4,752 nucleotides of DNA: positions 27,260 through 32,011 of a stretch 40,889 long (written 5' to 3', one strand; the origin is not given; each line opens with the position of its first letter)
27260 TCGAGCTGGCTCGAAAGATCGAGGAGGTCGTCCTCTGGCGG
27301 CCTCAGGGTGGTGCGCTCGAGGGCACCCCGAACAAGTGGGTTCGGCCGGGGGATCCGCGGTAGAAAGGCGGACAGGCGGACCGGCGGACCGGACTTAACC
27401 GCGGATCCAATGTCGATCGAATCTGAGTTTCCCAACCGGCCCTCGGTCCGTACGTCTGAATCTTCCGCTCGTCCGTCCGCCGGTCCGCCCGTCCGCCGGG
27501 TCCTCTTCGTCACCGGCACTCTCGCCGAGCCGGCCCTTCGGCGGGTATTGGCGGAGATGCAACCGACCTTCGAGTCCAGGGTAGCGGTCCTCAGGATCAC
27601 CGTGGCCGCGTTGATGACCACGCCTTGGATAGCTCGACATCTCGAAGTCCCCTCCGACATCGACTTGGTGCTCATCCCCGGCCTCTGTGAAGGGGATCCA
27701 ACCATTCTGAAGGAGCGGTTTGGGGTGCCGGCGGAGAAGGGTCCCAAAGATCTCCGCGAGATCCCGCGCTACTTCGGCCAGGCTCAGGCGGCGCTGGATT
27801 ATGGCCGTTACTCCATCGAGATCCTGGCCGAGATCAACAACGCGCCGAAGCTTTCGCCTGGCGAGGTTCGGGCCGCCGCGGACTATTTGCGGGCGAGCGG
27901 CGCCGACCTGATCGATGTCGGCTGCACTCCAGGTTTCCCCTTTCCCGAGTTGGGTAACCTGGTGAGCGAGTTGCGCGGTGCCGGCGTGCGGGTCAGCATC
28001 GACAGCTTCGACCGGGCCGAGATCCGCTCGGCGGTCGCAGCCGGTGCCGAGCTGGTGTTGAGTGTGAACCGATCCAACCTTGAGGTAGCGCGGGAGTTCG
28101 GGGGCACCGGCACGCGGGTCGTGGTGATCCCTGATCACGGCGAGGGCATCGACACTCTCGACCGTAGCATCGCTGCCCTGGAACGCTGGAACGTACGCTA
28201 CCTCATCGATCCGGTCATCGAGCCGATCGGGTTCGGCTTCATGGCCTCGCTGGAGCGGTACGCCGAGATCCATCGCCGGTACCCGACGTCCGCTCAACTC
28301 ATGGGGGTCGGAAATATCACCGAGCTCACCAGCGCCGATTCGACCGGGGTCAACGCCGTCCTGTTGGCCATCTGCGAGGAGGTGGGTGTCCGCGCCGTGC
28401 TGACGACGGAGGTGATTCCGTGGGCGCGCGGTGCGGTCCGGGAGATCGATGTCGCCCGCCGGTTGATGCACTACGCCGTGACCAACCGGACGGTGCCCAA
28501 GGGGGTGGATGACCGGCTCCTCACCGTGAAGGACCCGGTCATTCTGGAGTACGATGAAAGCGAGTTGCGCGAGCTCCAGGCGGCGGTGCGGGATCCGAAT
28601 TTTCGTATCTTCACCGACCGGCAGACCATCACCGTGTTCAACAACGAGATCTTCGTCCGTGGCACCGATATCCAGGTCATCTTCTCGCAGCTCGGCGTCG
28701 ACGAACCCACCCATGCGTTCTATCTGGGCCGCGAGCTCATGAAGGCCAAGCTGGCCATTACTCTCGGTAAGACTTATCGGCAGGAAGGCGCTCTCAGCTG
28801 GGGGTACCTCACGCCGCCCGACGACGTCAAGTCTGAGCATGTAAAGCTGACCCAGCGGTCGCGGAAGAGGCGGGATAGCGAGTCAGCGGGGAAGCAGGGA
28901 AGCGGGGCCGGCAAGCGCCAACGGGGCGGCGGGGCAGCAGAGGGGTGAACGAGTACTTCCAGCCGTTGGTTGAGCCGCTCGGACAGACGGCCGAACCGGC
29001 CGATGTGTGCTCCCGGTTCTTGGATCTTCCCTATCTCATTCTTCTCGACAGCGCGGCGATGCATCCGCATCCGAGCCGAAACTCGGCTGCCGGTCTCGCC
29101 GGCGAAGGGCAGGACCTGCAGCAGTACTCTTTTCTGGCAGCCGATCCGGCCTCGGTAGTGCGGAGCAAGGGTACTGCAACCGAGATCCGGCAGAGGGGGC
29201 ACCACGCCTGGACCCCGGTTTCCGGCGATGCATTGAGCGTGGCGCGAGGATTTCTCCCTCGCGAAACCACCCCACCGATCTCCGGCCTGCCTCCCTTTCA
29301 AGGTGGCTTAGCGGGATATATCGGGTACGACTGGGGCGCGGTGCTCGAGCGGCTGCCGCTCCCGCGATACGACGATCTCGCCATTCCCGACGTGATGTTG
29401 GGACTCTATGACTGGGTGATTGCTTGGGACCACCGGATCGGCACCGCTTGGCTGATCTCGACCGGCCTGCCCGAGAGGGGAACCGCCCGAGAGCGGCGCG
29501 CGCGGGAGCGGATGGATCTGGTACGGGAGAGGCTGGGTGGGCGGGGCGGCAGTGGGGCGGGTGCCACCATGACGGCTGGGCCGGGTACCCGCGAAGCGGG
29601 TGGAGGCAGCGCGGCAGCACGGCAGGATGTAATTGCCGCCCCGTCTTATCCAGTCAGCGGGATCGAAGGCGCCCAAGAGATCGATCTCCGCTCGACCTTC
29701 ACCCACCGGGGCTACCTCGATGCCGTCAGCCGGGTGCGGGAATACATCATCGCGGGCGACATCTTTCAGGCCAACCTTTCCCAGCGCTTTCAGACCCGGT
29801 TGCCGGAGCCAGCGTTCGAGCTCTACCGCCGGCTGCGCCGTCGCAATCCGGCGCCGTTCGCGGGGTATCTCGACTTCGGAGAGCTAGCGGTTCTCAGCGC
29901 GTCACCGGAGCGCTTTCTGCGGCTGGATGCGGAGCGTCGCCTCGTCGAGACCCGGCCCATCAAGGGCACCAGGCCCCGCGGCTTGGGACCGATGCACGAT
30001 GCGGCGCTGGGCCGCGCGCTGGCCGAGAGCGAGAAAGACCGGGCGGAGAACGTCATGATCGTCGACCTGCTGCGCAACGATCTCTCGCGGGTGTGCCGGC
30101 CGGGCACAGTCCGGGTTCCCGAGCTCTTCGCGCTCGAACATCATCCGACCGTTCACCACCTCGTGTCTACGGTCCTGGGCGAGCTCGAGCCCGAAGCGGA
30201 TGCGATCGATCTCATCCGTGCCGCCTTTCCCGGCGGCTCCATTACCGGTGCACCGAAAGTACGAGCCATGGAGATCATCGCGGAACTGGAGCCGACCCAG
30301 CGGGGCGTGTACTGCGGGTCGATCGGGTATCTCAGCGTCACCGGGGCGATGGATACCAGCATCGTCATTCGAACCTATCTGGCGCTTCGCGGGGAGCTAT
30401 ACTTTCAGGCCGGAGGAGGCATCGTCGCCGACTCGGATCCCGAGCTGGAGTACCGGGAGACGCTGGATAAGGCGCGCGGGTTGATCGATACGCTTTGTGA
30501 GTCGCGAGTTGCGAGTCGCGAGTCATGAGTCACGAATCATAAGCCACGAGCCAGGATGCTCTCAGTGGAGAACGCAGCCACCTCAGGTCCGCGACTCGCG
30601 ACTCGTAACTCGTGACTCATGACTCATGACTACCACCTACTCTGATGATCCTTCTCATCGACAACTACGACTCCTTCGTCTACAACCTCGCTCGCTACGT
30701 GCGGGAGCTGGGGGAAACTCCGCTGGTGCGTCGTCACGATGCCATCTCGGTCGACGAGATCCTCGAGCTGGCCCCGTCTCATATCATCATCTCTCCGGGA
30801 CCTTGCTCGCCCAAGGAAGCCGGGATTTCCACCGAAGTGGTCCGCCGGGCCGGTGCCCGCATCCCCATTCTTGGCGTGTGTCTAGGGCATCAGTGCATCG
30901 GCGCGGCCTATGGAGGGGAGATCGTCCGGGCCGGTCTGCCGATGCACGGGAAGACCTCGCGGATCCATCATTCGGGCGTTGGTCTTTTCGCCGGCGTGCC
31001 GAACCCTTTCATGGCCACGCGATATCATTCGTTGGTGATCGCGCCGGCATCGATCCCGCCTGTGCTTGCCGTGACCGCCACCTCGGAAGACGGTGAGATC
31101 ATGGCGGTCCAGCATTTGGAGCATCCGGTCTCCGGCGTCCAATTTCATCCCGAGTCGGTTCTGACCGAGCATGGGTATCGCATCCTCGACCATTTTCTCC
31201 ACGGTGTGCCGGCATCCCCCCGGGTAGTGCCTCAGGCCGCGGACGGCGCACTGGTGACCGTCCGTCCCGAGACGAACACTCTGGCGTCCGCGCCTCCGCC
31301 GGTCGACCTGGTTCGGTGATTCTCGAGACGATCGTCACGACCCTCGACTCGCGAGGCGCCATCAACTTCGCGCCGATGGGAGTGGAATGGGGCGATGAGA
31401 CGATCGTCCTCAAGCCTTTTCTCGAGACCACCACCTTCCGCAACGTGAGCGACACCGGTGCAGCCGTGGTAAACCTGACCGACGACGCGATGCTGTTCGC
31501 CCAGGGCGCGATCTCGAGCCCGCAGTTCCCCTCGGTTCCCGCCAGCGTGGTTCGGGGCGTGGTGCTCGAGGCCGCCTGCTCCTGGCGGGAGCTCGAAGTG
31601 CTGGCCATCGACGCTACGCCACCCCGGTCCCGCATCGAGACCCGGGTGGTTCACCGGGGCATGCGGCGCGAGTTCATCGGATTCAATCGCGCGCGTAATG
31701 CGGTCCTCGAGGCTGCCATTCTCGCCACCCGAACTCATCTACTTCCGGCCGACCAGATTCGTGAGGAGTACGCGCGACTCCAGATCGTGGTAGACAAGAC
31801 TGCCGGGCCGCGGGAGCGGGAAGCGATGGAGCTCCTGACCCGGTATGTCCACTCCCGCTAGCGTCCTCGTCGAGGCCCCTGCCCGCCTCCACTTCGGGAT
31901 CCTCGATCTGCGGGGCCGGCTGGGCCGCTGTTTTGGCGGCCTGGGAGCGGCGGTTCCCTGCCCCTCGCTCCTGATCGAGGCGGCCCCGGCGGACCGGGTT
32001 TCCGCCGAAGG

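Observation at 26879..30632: Family of intergenic 'inverted short-tandem-repeat' hairpin modules: same architecture, different repeat units (4 copies in 40 kb, 3 in one operon)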

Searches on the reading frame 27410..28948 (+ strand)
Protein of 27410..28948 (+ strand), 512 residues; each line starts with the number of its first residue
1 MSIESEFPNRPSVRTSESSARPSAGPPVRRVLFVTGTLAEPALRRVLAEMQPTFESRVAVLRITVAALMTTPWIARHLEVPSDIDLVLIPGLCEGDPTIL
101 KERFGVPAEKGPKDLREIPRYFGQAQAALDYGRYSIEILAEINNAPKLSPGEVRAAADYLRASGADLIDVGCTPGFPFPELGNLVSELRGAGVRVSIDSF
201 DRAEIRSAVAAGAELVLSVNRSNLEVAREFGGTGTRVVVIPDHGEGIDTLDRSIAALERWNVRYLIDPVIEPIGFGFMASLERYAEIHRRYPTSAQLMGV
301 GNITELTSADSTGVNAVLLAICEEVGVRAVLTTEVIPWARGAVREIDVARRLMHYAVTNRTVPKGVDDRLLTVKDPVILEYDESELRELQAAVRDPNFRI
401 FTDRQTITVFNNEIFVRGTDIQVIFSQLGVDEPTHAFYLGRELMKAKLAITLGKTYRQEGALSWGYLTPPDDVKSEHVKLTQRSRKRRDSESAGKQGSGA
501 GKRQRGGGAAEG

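Call 8: search_protein_families(library=pfam, proteins=[window:27410-28948:+])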
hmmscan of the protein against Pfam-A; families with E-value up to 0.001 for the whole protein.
window:27410-28948:+ (512 aa): 3 families
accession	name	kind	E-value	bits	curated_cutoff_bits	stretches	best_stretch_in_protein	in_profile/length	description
PF20123.4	DUF6513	-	6.7e-23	81.2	23.9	1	30-113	2-86/86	Family of unknown function (DUF6513)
PF14251.12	PterinBD-DUF4346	-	1.6e-07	32.4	29.6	1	422-459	49-86/86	PterinBD-DUF4346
PF00809.28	Pterin_bind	-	3.9e-05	23.8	25.5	1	152-239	22-122/244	Pterin binding enzyme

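Call 14: find_related_loci(query=window:27497-28945:+, collection=genome_contigs, flank=6000)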
Query window:27497-28945:+ (483 aa) in genome_contigs; peptide patterns used: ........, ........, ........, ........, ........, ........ (x = any residue, [..] = any of these).
417 stretches matched a pattern; 281 encode a relative of the query (tblastn E <= 1e-3); the best 80 are kept; 80 distinct loci.
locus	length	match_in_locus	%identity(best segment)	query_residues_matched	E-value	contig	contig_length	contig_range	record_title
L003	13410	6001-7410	85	1-471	0e+0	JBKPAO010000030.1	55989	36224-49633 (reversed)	MAG: Gemmatimonadota bacterium isolate GB_HAYS_MAG_00001 GB_HAYS_000001632845, whole genome shotgun sequence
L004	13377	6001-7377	87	1-459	0e+0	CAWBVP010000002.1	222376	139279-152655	MAG: uncultured Gemmatimonadales bacterium isolate MFD07737.bin.2.36 genome assembly, contig: contig_10855, whole genome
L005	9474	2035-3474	84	1-474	0e+0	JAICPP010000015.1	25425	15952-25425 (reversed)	MAG: Gemmatimonadales bacterium isolate TY_FP_2_bin.28 k141_3899411_length_25425_cov_8.9797, whole genome shotgun sequen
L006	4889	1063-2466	83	1-469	0e+0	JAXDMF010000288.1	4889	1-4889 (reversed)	MAG: Gemmatimonadales bacterium isolate BP_635 scaffold_2623165, whole genome shotgun sequence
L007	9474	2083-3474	84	1-465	0e+0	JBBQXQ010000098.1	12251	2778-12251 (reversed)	MAG: Gemmatimonadales bacterium isolate Co_metawrap_2123 Cmw_2123_k141_1820203_length_12251_cov_11.0000, whole genome sh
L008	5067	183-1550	85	1-456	0e+0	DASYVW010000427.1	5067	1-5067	MAG TPA_asm: Gemmatimonadales bacterium isolate SMAG_U6264 k141_45415, whole genome shotgun sequence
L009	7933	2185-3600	81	1-473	0e+0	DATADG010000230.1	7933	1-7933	MAG TPA_asm: Gemmatimonadales bacterium isolate SMAG_U6744 k141_909020, whole genome shotgun sequence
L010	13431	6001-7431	82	1-470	0e+0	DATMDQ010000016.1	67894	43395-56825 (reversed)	MAG TPA_asm: Gemmatimonadales bacterium isolate SMAG_U13412 k141_3860060, whole genome shotgun sequence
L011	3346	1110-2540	80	1-478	0e+0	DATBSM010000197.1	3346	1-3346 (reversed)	MAG TPA_asm: Gemmatimonadales bacterium isolate SMAG_U4157 k141_989664, whole genome shotgun sequence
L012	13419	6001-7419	81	1-475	0e+0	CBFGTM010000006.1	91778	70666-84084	MAG TPA_asm: uncultured Gemmatimonadales bacterium isolate SRR28857639_binner13_Refined_3 genome assembly, contig: ERZ27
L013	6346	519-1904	83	1-467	0e+0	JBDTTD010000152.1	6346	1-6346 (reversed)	MAG: Gemmatimonadales bacterium isolate cluster3_bin.288 NODE_65151_length_6346_cov_9.330790, whole genome shotgun seque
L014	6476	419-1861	80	1-473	0e+0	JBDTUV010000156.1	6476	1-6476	MAG: Gemmatimonadales bacterium isolate cluster3_bin.52 NODE_62981_length_6476_cov_5.772465, whole genome shotgun sequen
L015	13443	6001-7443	79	1-483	0e+0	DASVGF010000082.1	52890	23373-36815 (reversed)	MAG TPA_asm: Gemmatimonadales bacterium isolate SMAG_U2108 k141_35847, whole genome shotgun sequence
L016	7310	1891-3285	81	1-465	0e+0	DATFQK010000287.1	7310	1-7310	MAG TPA_asm: Gemmatimonadales bacterium isolate SMAG_U9327 k141_1657322, whole genome shotgun sequence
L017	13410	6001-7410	80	1-471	0e+0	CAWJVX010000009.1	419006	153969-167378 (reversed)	MAG: uncultured Gemmatimonadales bacterium isolate MFD09206.bin.1.39 genome assembly, contig: contig_3947, whole genome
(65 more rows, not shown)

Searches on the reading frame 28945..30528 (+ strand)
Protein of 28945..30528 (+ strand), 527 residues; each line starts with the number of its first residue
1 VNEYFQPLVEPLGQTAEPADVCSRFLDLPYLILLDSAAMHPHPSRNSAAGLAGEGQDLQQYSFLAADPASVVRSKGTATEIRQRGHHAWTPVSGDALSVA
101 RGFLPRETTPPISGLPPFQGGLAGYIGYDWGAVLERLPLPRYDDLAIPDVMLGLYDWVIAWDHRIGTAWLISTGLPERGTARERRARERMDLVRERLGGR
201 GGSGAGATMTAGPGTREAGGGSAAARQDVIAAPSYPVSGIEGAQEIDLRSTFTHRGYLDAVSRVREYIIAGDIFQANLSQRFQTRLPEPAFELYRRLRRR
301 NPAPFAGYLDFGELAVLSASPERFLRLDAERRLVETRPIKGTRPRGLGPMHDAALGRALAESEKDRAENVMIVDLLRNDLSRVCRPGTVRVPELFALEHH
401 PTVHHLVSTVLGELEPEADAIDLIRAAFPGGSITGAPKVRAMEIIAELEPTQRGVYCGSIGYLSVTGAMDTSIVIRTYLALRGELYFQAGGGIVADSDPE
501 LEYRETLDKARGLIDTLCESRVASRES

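Call 8: search_protein_families(library=pfam, proteins=[window:28945-30528:+])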
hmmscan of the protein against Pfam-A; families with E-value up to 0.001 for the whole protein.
window:28945-30528:+ (527 aa): 2 families
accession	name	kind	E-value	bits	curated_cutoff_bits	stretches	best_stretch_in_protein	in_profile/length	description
PF00425.24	Chorismate_bind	-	3.8e-91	305.6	27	1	255-509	3-257/257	chorismate binding enzyme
PF04715.19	Anth_synt_I_N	-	7.3e-19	68.8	23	1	54-166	28-136/140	Anthranilate synthase component I, N terminal region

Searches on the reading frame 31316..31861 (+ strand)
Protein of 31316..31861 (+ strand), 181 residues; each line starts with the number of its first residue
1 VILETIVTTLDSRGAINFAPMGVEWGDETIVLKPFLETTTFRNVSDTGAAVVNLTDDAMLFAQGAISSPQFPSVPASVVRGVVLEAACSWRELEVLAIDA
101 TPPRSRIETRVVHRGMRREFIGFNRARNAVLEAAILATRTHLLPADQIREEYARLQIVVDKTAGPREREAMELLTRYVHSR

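Call 8: search_protein_families(library=pfam, proteins=[window:31316-31861:+])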
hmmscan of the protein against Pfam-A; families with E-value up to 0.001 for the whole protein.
window:31316-31861:+ (181 aa): 2 families
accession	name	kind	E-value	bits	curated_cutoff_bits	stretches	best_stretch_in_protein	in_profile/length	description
PF04289.18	DUF447_N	-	3.4e-23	82.2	24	1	4-116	2-112/114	Protein of unknown function (DUF447) N-terminal domain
PF20766.2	DUF447_C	-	5e-16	58.9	24.8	1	124-175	1-52/53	Protein of unknown function (DUF447)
